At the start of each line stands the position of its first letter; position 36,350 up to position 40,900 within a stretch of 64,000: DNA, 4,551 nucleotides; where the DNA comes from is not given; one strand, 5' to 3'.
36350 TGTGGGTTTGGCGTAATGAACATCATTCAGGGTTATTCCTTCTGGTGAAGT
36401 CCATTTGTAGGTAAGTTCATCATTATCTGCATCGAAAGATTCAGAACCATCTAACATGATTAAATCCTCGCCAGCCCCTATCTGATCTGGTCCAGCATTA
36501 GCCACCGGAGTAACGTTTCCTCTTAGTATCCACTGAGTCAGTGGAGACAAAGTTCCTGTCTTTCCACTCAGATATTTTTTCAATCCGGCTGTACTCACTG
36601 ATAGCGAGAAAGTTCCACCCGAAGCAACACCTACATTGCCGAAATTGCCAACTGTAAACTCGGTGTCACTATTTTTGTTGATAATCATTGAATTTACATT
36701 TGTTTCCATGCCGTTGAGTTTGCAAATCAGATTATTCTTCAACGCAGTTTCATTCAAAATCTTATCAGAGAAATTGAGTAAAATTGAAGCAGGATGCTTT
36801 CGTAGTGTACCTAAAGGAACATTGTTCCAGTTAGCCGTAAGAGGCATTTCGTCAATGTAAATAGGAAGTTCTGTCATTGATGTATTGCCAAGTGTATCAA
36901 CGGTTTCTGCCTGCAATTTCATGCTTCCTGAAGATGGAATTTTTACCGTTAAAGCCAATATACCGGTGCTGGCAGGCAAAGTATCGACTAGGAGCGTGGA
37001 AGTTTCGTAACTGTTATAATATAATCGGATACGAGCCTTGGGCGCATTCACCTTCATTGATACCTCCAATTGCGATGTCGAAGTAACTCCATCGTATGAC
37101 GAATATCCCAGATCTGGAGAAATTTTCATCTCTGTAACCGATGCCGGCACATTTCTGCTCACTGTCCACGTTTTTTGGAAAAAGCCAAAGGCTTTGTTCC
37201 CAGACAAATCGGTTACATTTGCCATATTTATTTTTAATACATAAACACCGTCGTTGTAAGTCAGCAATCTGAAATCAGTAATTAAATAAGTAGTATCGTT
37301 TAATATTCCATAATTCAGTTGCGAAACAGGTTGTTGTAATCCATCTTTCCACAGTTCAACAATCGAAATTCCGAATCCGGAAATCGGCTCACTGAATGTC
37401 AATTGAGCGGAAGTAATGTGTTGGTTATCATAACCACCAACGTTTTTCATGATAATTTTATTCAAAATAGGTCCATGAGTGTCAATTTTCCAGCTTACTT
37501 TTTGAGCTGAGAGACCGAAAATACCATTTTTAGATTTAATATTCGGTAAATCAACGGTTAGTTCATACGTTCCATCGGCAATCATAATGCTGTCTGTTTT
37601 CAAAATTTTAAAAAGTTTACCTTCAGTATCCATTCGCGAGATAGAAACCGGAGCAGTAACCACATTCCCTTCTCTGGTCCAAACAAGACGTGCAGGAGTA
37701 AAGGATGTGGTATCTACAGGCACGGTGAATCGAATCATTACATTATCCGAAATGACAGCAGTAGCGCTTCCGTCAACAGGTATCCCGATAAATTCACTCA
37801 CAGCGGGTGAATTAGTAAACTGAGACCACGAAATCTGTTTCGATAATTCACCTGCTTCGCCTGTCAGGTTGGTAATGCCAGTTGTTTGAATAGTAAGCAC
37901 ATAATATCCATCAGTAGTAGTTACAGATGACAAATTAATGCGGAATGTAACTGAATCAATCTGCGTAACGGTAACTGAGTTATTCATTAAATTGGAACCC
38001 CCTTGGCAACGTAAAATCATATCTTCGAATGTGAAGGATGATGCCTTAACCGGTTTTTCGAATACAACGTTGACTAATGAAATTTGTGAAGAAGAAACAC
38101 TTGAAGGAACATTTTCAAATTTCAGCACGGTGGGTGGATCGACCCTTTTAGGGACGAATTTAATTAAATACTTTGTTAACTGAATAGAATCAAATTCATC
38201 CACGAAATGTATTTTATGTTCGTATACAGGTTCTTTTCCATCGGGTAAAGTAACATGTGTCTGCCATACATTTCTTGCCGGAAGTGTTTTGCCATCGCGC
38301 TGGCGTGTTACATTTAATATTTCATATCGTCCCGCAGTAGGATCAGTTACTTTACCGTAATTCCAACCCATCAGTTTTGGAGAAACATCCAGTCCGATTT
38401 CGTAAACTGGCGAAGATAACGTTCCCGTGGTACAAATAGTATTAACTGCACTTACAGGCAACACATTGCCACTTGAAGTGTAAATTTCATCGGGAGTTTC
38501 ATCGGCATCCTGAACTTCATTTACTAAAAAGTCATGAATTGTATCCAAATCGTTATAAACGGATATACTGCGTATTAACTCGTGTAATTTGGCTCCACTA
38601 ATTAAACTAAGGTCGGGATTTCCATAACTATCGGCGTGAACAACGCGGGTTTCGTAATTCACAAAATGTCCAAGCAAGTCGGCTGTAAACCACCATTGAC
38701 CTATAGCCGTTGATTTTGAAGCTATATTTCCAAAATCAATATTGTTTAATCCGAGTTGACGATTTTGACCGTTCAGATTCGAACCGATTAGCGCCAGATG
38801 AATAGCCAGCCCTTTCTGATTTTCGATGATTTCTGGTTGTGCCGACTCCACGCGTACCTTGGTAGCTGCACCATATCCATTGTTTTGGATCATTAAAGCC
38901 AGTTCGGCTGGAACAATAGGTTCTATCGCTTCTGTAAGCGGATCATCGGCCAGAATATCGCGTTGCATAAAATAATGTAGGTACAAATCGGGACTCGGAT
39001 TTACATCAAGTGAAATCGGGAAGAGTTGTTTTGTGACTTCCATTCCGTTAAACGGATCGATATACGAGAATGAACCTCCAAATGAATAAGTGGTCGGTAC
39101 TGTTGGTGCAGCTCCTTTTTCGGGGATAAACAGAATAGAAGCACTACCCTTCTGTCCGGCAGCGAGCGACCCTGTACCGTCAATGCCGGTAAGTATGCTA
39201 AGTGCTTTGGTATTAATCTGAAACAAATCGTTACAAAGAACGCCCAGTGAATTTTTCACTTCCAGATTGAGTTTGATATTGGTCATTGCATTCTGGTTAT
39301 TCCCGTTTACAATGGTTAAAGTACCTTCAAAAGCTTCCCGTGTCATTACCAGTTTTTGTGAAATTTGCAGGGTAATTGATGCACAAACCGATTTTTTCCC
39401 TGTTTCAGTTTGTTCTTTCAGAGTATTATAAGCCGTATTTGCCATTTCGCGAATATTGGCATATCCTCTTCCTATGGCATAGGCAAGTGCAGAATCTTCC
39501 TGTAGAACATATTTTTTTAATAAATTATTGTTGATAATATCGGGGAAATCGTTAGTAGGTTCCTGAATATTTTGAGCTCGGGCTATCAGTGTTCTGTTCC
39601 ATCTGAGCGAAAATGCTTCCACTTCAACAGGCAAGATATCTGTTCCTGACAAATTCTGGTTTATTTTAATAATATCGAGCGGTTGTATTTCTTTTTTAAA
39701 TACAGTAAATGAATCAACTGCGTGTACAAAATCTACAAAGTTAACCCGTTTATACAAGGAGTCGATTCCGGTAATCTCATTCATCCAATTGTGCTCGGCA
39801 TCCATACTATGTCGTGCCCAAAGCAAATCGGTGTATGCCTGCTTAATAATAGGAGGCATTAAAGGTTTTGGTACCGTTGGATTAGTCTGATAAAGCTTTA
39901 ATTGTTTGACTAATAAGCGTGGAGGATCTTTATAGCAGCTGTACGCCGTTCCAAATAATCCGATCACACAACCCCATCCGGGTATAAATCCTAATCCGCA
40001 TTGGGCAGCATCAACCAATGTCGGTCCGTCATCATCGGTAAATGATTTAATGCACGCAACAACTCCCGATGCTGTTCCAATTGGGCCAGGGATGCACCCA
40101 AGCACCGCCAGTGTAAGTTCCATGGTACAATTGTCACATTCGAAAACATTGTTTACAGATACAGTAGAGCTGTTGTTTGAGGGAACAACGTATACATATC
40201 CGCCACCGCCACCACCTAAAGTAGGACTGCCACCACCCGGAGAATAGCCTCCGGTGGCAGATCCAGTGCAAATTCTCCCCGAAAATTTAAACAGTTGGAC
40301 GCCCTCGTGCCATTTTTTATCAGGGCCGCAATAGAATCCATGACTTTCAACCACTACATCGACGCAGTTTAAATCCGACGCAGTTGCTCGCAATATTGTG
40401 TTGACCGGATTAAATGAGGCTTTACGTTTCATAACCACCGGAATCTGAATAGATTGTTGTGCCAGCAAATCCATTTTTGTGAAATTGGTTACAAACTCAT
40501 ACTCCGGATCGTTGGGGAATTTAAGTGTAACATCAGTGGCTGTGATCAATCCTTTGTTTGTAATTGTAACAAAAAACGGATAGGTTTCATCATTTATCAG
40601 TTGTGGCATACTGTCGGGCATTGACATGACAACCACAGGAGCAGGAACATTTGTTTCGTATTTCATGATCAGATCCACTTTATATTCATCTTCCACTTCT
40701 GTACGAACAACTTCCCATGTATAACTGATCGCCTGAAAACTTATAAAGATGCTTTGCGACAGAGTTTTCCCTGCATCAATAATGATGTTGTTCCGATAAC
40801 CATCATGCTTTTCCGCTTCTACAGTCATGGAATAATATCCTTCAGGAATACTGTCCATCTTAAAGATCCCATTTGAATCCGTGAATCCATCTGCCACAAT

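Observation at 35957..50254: Adjacent giant T9SS cargo genes carry matching cohesin-like and dockerin-like modules: possible self-assembling surface scaffold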

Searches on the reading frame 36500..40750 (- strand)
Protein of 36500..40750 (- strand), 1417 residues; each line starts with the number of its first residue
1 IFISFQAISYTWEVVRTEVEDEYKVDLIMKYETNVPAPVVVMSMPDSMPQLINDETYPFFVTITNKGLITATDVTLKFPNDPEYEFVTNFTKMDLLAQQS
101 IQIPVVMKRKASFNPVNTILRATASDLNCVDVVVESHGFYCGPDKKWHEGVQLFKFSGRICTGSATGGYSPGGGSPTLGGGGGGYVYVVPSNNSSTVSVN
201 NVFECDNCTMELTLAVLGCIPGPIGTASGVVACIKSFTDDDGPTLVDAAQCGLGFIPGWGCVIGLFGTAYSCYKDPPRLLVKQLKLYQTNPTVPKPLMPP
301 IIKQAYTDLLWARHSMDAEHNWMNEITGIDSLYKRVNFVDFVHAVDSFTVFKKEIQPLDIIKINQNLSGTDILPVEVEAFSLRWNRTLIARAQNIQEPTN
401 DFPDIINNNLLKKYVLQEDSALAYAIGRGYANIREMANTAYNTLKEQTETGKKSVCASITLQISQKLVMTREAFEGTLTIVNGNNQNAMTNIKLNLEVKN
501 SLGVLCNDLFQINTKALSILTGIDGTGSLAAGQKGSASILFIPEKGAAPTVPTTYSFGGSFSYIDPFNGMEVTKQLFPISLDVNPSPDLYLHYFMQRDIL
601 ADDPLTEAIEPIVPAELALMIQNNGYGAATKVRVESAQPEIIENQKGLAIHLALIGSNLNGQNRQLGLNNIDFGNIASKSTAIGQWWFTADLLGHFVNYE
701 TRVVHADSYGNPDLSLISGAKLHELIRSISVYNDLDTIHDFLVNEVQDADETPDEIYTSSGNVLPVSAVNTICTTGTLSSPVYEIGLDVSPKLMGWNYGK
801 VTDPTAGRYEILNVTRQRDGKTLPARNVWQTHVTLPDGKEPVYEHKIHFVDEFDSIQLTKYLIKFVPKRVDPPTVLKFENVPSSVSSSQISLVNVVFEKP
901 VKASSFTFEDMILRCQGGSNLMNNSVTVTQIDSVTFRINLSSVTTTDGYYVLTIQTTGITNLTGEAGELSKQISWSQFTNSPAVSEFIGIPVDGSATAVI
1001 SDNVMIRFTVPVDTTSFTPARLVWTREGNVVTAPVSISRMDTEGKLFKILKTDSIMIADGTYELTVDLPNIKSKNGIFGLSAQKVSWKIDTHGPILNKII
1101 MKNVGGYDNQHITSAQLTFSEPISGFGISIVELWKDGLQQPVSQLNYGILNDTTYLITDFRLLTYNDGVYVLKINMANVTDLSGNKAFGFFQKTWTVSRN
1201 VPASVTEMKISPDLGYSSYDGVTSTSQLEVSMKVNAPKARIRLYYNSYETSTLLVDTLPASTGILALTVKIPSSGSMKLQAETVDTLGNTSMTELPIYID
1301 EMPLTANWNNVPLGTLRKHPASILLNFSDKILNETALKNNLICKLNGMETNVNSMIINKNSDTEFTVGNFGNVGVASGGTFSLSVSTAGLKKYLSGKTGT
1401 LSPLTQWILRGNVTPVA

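Call 49: search_solved_structures(query=window:36500-40750:-, max_evalue=1)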
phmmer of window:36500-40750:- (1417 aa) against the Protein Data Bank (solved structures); distinct sequences matched with E-value up to 1: 5.
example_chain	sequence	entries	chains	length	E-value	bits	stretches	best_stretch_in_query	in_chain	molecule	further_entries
7yix_C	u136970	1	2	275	0.032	14.9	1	138-200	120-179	scFv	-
6ek2_H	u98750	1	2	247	0.18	12.4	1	129-200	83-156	SINGLE CHAIN FV FRAGMENT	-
9ijr_H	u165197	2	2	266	0.28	11.8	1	137-201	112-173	scFv30 antibody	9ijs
7ubs_H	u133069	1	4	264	0.68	10.5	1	138-200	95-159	230AS-26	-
6st4_A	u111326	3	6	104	0.75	10.4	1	1295-1372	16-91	Evasin-4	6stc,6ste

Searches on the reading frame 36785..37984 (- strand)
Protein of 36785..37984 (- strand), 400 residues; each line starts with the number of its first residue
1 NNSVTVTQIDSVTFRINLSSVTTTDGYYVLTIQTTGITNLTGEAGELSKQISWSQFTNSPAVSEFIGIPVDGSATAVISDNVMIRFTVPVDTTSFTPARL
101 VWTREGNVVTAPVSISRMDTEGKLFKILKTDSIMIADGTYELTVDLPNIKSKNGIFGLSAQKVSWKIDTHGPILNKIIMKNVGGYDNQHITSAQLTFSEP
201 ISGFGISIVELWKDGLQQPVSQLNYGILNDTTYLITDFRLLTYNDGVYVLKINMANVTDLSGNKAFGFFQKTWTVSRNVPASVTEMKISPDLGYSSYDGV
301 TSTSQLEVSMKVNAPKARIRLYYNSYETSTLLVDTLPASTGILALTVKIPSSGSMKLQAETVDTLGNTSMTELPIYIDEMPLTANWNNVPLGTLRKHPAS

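Call 32: search_protein_families(library=pfam, proteins=[window:36785-37984:-], max_evalue=0.05)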
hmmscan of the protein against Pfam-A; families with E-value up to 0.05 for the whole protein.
window:36785-37984:- (400 aa): 2 families
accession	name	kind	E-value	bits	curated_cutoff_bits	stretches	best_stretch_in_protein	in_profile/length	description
PF13205.12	Big_5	-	4.3e-06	27.9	23.6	0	68-161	11-98/105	Bacterial Ig-like domain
PF23861.1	Ribophorin_II_2nd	-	0.0035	17.9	23.4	0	3-42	55-95/105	Ribophorin II second domain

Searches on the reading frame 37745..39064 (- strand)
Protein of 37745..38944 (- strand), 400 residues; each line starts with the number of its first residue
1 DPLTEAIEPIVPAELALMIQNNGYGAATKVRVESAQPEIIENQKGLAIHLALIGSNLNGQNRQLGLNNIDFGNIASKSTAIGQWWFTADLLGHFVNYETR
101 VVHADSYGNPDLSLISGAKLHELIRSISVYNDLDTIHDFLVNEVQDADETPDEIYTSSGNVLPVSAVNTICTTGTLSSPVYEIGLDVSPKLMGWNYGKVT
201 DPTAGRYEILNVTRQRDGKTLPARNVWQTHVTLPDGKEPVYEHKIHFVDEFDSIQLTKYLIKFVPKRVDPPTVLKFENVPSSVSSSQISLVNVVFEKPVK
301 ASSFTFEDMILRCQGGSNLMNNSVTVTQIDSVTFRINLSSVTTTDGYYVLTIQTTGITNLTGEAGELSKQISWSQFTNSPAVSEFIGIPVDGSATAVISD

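Call 32: search_protein_families(library=pfam, proteins=[window:37745-38944:-], max_evalue=0.05)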
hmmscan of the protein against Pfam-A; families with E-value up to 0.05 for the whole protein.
window:37745-38944:- (400 aa): 2 families
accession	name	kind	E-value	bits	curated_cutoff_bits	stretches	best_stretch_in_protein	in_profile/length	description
PF13205.12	Big_5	-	0.001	20.2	23.6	1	269-374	3-102/105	Bacterial Ig-like domain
PF23861.1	Ribophorin_II_2nd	-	0.0033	18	23.4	1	291-362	22-95/105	Ribophorin II second domain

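Call 60: search_protein_families(library=pfam, proteins=[window:37865-39064:-], max_evalue=10)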
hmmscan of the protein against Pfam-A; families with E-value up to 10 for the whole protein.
window:37865-39064:- (400 aa): 2 families
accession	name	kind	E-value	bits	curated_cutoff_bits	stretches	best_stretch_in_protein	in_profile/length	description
PF23861.1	Ribophorin_II_2nd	-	0.011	16.3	23.4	1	331-394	22-86/105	Ribophorin II second domain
PF13205.12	Big_5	-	0.2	12.8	23.6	1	309-398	3-88/105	Bacterial Ig-like domain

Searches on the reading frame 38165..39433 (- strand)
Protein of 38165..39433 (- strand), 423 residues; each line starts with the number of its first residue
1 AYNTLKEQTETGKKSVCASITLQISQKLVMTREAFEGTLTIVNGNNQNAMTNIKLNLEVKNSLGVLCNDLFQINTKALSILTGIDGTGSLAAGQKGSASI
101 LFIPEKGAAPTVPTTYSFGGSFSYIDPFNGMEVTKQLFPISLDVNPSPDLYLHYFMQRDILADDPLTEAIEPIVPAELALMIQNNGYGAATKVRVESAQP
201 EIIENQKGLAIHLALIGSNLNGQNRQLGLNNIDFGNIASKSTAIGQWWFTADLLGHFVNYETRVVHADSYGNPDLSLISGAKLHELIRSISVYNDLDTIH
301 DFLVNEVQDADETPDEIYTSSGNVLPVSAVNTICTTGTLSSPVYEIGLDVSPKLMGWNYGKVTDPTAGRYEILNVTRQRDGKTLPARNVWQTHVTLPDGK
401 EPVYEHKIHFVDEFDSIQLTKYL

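Call 74: search_solved_structures(query=A3, max_evalue=1, show_alignments=1)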
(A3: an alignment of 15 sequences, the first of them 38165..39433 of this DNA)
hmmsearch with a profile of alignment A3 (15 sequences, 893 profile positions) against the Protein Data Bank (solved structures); distinct sequences matched with E-value up to 1: 6.
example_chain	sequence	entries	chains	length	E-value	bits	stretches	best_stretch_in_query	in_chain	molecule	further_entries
8glk_D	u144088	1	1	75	0.00063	21.4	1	818-890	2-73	Endonuclease I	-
7pzj_A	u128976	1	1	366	0.0012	20.5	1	795-883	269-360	Lipase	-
8glj_D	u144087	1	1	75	0.024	16.2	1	819-890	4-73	Por secretion system C-terminal sorting domain-containing protein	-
5uyt_A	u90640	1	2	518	0.032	15.7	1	724-882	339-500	Ice-binding protein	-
5jvk_A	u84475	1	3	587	0.16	13.4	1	802-890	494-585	Uncharacterized protein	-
1xwe_A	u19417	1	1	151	0.87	11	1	612-690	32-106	Complement C5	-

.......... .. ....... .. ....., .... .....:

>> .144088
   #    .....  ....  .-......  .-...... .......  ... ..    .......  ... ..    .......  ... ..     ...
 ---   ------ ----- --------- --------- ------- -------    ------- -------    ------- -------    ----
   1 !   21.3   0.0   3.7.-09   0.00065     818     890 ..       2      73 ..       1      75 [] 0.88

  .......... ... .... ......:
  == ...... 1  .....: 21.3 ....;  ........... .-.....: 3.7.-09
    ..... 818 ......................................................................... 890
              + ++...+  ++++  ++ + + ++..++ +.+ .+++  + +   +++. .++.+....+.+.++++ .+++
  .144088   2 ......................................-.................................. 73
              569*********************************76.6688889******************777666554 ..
